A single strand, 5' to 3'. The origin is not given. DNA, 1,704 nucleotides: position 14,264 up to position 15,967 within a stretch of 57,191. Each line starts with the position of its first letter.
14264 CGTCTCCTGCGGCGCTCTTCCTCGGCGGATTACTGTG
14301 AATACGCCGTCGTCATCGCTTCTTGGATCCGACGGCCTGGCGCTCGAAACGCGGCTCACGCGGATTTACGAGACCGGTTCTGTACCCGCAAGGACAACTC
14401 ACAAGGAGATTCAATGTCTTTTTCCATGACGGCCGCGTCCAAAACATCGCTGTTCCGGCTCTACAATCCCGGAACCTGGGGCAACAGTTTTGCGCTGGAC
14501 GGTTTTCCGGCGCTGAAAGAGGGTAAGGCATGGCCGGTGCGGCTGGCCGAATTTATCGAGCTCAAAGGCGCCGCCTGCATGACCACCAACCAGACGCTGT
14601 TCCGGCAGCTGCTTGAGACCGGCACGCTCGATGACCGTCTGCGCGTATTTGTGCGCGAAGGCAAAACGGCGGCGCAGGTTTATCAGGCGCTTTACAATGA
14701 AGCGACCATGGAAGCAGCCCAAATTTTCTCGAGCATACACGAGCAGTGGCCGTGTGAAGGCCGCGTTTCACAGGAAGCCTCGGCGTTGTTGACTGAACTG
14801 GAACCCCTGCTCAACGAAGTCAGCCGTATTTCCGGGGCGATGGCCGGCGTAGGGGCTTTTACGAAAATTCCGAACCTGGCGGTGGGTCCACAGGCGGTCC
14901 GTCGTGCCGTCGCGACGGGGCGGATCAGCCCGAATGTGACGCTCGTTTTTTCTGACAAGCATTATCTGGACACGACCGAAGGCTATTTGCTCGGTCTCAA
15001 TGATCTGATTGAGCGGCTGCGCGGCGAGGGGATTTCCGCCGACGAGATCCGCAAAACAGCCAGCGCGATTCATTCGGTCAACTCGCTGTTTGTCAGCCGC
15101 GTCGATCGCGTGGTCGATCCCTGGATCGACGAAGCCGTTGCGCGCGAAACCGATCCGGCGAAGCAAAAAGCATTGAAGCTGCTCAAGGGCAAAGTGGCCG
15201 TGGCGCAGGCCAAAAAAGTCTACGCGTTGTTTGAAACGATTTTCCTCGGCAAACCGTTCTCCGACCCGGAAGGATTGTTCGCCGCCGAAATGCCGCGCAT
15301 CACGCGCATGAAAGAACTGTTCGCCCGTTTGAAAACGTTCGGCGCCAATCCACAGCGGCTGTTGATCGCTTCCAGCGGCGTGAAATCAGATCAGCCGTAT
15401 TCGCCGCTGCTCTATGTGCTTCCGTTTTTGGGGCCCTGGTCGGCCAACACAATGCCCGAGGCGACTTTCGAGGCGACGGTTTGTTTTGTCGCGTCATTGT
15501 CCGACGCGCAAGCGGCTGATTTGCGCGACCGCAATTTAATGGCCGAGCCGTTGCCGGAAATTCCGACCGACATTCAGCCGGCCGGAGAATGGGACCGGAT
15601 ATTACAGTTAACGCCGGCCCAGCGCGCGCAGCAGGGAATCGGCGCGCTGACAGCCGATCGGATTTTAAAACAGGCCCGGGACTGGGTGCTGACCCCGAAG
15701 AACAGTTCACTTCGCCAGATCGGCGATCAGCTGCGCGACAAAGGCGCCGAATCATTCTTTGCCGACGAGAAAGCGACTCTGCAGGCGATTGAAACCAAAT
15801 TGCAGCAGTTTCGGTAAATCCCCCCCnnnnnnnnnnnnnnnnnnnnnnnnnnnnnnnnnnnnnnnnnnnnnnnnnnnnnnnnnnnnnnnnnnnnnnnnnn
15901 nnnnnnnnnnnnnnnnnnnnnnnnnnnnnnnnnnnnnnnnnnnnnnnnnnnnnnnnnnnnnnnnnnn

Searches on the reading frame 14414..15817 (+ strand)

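Call 41: search_protein_families(library=pfam, proteins=[window:14414-15817:+], max_evalue=0.00001)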
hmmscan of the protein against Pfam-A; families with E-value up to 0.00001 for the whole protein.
window:14414-15817:+ (467 aa): 1 family
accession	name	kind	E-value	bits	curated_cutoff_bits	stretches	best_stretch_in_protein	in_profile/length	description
PF00923.25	TAL_FSA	-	2.7e-20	73.3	27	1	44-355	11-232/285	Transaldolase/Fructose-6-phosphate aldolase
